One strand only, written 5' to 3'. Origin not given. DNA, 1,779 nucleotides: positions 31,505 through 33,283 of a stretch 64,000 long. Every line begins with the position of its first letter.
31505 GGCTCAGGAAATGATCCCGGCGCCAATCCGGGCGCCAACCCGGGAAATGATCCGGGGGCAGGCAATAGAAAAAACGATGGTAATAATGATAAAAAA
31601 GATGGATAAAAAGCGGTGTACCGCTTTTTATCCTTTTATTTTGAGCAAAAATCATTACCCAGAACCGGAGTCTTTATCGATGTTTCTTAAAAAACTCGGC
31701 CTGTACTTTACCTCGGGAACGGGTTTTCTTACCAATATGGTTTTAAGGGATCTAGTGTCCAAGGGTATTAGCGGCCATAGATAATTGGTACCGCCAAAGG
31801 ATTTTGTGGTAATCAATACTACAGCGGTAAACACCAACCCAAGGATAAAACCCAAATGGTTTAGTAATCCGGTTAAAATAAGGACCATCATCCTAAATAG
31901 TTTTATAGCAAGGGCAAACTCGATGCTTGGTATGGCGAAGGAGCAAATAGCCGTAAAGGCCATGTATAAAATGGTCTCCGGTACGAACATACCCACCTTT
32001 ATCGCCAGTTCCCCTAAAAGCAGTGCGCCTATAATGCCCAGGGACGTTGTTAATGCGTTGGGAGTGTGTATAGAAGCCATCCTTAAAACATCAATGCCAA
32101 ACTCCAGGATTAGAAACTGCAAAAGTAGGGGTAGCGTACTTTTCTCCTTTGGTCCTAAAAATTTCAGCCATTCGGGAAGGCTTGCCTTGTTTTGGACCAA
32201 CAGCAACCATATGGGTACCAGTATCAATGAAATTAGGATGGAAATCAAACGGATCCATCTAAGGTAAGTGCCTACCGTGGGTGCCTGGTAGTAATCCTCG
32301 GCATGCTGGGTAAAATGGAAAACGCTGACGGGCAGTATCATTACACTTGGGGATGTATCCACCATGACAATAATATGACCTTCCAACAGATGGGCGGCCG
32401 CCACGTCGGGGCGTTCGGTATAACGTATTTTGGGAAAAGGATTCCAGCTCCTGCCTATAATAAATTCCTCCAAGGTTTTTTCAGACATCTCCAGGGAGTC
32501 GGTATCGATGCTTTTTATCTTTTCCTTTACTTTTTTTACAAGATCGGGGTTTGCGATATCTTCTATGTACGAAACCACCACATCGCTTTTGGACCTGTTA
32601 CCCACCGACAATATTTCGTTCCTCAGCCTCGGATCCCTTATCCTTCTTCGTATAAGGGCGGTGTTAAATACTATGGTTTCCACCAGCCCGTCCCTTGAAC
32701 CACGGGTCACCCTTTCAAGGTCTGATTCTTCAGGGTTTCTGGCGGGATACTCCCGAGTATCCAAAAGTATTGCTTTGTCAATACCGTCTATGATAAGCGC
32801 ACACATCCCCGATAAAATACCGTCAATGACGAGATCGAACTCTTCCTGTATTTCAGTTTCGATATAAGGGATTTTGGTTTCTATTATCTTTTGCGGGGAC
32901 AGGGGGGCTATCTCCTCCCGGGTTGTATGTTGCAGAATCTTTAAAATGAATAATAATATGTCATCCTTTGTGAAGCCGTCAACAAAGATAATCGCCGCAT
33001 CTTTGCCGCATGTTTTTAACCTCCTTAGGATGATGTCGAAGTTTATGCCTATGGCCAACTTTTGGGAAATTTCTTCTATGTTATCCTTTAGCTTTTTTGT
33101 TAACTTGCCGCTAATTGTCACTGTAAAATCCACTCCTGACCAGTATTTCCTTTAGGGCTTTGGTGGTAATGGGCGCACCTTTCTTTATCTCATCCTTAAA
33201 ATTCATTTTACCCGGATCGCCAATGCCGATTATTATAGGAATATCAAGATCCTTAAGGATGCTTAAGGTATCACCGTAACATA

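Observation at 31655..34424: SpoVAEA-like/SpoVAF-like pair downstream of spoIIAA-spoIIAB-sigF without spoVAC/AD/AEB, with a dodecin gene and a small membrane protein in between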

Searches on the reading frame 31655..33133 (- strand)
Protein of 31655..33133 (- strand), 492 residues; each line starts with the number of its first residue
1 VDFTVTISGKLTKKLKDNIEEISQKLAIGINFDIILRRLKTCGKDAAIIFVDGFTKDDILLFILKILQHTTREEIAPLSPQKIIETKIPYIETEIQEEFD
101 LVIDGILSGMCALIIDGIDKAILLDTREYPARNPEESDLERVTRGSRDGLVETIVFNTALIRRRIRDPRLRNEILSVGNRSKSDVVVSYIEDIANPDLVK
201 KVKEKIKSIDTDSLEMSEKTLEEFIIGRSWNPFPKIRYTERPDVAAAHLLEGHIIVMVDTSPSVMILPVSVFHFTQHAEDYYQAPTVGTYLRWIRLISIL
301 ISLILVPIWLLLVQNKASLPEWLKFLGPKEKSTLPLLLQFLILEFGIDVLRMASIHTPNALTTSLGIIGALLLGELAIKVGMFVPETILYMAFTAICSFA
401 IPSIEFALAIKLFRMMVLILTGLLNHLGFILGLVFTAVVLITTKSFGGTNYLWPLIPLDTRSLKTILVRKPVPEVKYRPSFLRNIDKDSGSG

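Call 3: search_protein_families(library=pfam, proteins=[window:31655-33133:-], max_evalue=0.01)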
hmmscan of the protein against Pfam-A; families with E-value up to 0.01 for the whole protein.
window:31655-33133:- (492 aa): 1 family
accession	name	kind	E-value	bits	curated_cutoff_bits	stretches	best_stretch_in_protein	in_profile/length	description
PF03323.18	GerA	-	3e-157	524.3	27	1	28-480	7-465/466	Bacillus/Clostridium GerA spore germination protein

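Call 4: search_protein_families(library=ncbifam, proteins=[window:31655-33133:-], max_evalue=0.01)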
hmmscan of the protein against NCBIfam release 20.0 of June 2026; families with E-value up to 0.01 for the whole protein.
window:31655-33133:- (492 aa): 1 family
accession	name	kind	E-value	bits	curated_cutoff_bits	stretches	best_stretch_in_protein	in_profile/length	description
NF052514.1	SpGerGerXA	equivalog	9.7e-64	215.7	850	1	86-487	75-475/479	spore germination protein GerXA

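Call 6: find_encoding_contigs(protein=window:31655-33133:-, flank=10000, max_places=6)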
Protein window:31655-33133:- (492 aa): no gene with exactly this product is on record in the collection.

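Call 8: find_homologous_proteins(query=window:31655-33133:-, max_evalue=1e-10)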
Query window:31655-33133:- (492 aa): 7844 proteins with E <= 1e-10 among 8000 candidates; the best 120 are listed.
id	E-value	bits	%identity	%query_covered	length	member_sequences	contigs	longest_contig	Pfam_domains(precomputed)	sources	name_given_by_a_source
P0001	0.0e+0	1058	100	99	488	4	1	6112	PF03323.19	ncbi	-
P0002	9.3e-283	956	87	99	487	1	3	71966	PF03323.19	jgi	jgi:stage V sporulation protein AF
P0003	1.3e-282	956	87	99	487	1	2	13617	PF03323.19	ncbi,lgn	ncbi:MAG: spore germination protein [Mahellales bacterium]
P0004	3.9e-277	938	86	99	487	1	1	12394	PF03323.19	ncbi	-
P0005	1.2e-210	718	67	98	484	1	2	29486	PF03323.19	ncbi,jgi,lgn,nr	ncbi:MAG: Stage V sporulation protein AF (SpoVAF) [Firmicutes bacterium]|nr:Stage V sporulation prot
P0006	2.7e-209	714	66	98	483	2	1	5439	PF03323.19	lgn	-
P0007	5.2e-207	706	65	98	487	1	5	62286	PF03323.19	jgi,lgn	jgi:stage V sporulation protein AF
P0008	1.9e-205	701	66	98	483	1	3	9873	PF03323.19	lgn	-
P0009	3.7e-205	700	65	98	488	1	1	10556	PF03323.19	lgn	-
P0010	1.2e-202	692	63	98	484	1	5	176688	PF03323.19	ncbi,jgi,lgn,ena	jgi:stage V sporulation protein AF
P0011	3.6e-202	690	63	98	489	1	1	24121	PF03323.19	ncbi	-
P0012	6.1e-202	690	62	98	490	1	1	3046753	PF03323.19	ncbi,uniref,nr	ncbi:spore germination protein [Crassaminicella thermophila]|uniref:Spore germination protein n=1 Ta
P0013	1.3e-200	685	62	98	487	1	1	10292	PF03323.19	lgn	-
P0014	1.2e-198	679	62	98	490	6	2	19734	PF03323.19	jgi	-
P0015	1.8e-198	678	60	98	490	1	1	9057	PF03323.19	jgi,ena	-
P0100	3.9e-171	588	55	95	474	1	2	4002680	PF03323.19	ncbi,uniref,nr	ncbi:spore germination protein [Clostridium botulinum]|uniref:spore germination protein n=1 Tax=Clos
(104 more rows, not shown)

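Call 9: find_encoding_contigs(protein=P0002, flank=10000, max_places=2)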
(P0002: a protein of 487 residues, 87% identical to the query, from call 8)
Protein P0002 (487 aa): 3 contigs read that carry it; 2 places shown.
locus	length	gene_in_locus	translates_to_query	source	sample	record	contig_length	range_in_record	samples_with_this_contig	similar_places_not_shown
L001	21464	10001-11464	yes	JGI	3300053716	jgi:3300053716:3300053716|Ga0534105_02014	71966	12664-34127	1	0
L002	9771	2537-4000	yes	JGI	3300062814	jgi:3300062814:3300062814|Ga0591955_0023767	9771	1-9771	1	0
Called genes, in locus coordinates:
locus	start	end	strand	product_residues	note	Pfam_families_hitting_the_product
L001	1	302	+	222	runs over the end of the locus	-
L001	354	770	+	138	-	PF07969:Amidohydro_3 (weak)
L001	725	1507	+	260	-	PF01979:Amidohydro_1, PF07969:Amidohydro_3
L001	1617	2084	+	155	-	PF01386:Ribosomal_L25p, PF14693:Ribosomal_TL5_C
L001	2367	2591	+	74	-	-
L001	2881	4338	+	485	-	PF10079:Rossmann-like_BshC, PF24850:CC_BshC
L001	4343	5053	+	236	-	PF02585:PIG-L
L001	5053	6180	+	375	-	PF13439:Glyco_transf_4, PF13477:Glyco_trans_4_2, PF13579:Glyco_trans_4_4, PF20706:GT4-conflict, PF00534:Glycos_transf_1, PF13692:Glyco_trans_1_4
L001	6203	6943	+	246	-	PF01209:Ubie_methyltran, PF02353:CMAS (faint), PF13489:Methyltransf_23, PF13847:Methyltransf_31, PF08241:Methyltransf_11, PF08242:Methyltransf_12, PF13649:Methyltransf_25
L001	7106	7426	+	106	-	PF01740:STAS, PF13466:STAS_2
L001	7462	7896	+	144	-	PF13581:HATPase_c_2, PF02518:HATPase_c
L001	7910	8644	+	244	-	PF04542:Sigma70_r2, PF04539:Sigma70_r3, PF08281:Sigma70_r4_2, PF04545:Sigma70_r4, PF01381:HTH_3 (faint)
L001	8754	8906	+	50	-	-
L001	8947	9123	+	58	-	-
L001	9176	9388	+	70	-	PF07311:Dodecin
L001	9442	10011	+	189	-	PF14097:SpoVAE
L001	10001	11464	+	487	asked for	PF03323:GerA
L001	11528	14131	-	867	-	-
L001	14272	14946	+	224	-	PF09560:Spore_YunB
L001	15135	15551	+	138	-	PF00293:NUDIX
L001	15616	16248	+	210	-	PF01205:Impact_N, PF09186:DUF1949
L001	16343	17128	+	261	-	PF02540:NAD_synthase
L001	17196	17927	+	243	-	PF20772:TACO1_YebC_N, PF01709:Transcrip_reg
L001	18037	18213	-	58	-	-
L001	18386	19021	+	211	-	-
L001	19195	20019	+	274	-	PF00696:AA_kinase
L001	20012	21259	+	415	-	PF00171:Aldedh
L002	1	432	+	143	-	PF13581:HATPase_c_2, PF02518:HATPase_c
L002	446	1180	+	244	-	PF04542:Sigma70_r2, PF04539:Sigma70_r3, PF08281:Sigma70_r4_2, PF04545:Sigma70_r4, PF01381:HTH_3 (faint)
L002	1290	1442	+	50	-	-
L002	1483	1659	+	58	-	-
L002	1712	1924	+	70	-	PF07311:Dodecin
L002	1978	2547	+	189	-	PF14097:SpoVAE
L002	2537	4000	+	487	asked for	PF03323:GerA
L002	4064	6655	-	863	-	PF00912:Transgly, PF00905:Transpeptidase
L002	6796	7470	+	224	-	PF09560:Spore_YunB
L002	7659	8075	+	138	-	PF00293:NUDIX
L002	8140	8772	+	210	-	PF01205:Impact_N, PF09186:DUF1949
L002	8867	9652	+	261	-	PF02540:NAD_synthase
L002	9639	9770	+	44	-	?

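Call 10: find_encoding_contigs(protein=P0012, flank=10000, max_places=1)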
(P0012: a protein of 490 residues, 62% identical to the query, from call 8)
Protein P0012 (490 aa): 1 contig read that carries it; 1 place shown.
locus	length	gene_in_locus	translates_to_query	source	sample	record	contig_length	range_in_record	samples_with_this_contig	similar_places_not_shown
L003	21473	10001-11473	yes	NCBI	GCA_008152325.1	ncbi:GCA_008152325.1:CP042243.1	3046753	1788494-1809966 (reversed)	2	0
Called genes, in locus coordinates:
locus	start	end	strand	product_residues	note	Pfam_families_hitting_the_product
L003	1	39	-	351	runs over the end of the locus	PF03104:DNA_pol_B_exo1 (weak), PF00929:RNase_T (faint), PF13482:RNase_H_2, PF10108:DNA_pol_B_exo2 (faint)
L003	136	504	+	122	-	PF13240:Zn_Ribbon_1 (weak)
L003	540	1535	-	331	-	PF00710:Asparaginase, PF17763:Asparaginase_C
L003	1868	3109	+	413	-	PF00266:Aminotran_5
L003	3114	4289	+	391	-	PF22025:ThiI_fer, PF02926:THUMP, PF02568:ThiI, PF06508:QueC (weak)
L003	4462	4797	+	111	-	PF01740:STAS, PF13466:STAS_2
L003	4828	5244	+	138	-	PF13581:HATPase_c_2, PF02518:HATPase_c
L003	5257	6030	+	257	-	PF04542:Sigma70_r2, PF04539:Sigma70_r3 (weak), PF01381:HTH_3 (faint), PF08281:Sigma70_r4_2, PF04545:Sigma70_r4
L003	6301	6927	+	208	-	PF12164:SporV_AA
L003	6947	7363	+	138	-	PF13782:SpoVAB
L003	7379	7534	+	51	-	-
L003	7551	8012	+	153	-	PF03862:SpoVAC_SpoVAEB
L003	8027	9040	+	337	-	PF07451:SpoVAD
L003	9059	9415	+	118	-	PF03862:SpoVAC_SpoVAEB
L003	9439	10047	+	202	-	PF14097:SpoVAE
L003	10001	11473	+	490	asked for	PF03323:GerA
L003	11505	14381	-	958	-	PF00912:Transgly, PF00905:Transpeptidase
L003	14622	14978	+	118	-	-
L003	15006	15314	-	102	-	-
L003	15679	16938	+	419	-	PF00860:Xan_ur_permease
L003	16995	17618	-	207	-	PF04307:YdjM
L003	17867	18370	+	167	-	PF08761:dUTPase_2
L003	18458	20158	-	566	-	PF20446:ABC_N, PF09818:ABC_ATPase, PF21117:MRB1590_C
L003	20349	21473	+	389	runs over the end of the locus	PF00070:Pyr_redox (faint), PF01266:DAO, PF07992:Pyr_redox_2 (faint), PF13450:NAD_binding_8 (weak)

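Call 11: find_encoding_contigs(protein=P0100, flank=10000, max_places=1)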
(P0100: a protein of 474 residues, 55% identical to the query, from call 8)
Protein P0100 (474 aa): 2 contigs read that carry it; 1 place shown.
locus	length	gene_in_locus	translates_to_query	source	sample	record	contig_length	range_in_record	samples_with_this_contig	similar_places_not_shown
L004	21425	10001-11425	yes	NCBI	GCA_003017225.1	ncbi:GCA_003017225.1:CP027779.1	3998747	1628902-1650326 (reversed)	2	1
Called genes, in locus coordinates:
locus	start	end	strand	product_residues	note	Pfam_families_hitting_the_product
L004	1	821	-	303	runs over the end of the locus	PF00294:PfkB, PF08543:Phos_pyr_kin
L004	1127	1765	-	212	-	PF01791:DeoC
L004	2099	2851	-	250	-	PF06161:DUF975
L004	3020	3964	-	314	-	PF00015:MCPsignal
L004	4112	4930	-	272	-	PF02517:Rce1-like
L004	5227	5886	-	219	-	PF01171:ATP_bind_3 (weak), PF06508:QueC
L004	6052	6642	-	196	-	PF01227:GTP_cyclohydroI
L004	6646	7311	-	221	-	PF13353:Fer4_12, PF04055:Radical_SAM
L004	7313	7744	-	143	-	PF01242:PTPS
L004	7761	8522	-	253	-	PF01869:BcrAD_BadFG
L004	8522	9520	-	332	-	PF06050:HGD-D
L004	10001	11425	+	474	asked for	PF03323:GerA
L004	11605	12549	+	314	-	PF08279:HTH_11, PF19187:HTH_PafC (weak), PF13280:WYL, PF25583:WCX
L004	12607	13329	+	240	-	PF12674:Zn_ribbon_2, PF06445:GyrI-like, PF14526:Cass2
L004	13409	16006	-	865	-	PF00931:NB-ARC (faint), PF13401:AAA_22 (faint), PF04545:Sigma70_r4 (faint), PF25873:WHD_MalT, PF17874:TPR_MalT (faint), PF00196:GerE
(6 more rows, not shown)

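Call 16: find_encoding_contigs(protein=P0005, flank=10000, max_places=1)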
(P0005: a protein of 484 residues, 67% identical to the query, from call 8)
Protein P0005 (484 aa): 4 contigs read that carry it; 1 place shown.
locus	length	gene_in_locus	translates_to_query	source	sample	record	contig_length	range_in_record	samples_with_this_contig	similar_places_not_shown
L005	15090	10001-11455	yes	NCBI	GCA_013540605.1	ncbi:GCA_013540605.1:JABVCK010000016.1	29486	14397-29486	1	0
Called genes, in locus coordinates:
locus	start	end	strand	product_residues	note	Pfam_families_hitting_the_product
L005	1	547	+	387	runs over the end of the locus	PF00266:Aminotran_5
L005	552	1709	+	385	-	PF22025:ThiI_fer, PF02926:THUMP, PF02568:ThiI, PF06508:QueC (faint)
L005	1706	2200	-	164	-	PF00994:MoCF_biosynth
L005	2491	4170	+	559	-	PF03606:DcuC, PF03553:Na_H_antiporter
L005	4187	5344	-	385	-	PF00817:IMS, PF11798:IMS_HHH, PF21999:IMS_HHH_1 (weak), PF11799:IMS_C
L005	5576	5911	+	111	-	PF01740:STAS, PF13466:STAS_2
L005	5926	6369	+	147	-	PF13581:HATPase_c_2, PF02518:HATPase_c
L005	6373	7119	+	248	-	PF12645:HTH_16 (faint), PF04542:Sigma70_r2, PF04539:Sigma70_r3 (weak), PF08281:Sigma70_r4_2, PF04545:Sigma70_r4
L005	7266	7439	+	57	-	-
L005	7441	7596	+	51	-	-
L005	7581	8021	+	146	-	PF03862:SpoVAC_SpoVAEB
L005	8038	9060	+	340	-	PF07451:SpoVAD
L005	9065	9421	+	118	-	PF03862:SpoVAC_SpoVAEB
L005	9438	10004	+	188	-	PF14097:SpoVAE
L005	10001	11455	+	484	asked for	PF03323:GerA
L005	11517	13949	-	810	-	PF00912:Transgly, PF00905:Transpeptidase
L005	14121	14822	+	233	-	PF09560:Spore_YunB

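Call 17: find_encoding_contigs(protein=P0010, flank=10000, max_places=1)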
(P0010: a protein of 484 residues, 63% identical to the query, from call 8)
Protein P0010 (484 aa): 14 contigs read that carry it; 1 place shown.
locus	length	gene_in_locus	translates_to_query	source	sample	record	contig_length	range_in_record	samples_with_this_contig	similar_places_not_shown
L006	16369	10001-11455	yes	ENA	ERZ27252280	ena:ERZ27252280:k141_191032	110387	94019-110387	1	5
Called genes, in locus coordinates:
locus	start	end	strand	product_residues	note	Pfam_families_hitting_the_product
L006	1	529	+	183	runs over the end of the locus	PF01381:HTH_3, PF12844:HTH_19, PF13560:HTH_31 (weak), PF07883:Cupin_2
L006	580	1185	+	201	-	PF02589:LUD_dom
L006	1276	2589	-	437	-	PF00278:Orn_DAP_Arg_deC, PF02784:Orn_Arg_deC_N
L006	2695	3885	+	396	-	PF00266:Aminotran_5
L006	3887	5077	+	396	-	PF22025:ThiI_fer, PF02926:THUMP, PF02568:ThiI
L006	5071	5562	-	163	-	PF00994:MoCF_biosynth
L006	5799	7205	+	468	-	PF03553:Na_H_antiporter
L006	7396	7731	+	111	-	PF01740:STAS, PF13466:STAS_2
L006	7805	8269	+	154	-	PF13581:HATPase_c_2, PF02518:HATPase_c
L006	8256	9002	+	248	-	PF01381:HTH_3 (faint), PF12645:HTH_16 (faint), PF04542:Sigma70_r2, PF04539:Sigma70_r3, PF08281:Sigma70_r4_2, PF04545:Sigma70_r4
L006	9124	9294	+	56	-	-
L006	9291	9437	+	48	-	-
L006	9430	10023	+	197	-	PF14097:SpoVAE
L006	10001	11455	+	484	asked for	PF03323:GerA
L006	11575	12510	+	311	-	-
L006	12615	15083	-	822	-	PF00912:Transgly, PF00905:Transpeptidase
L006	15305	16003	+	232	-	PF09560:Spore_YunB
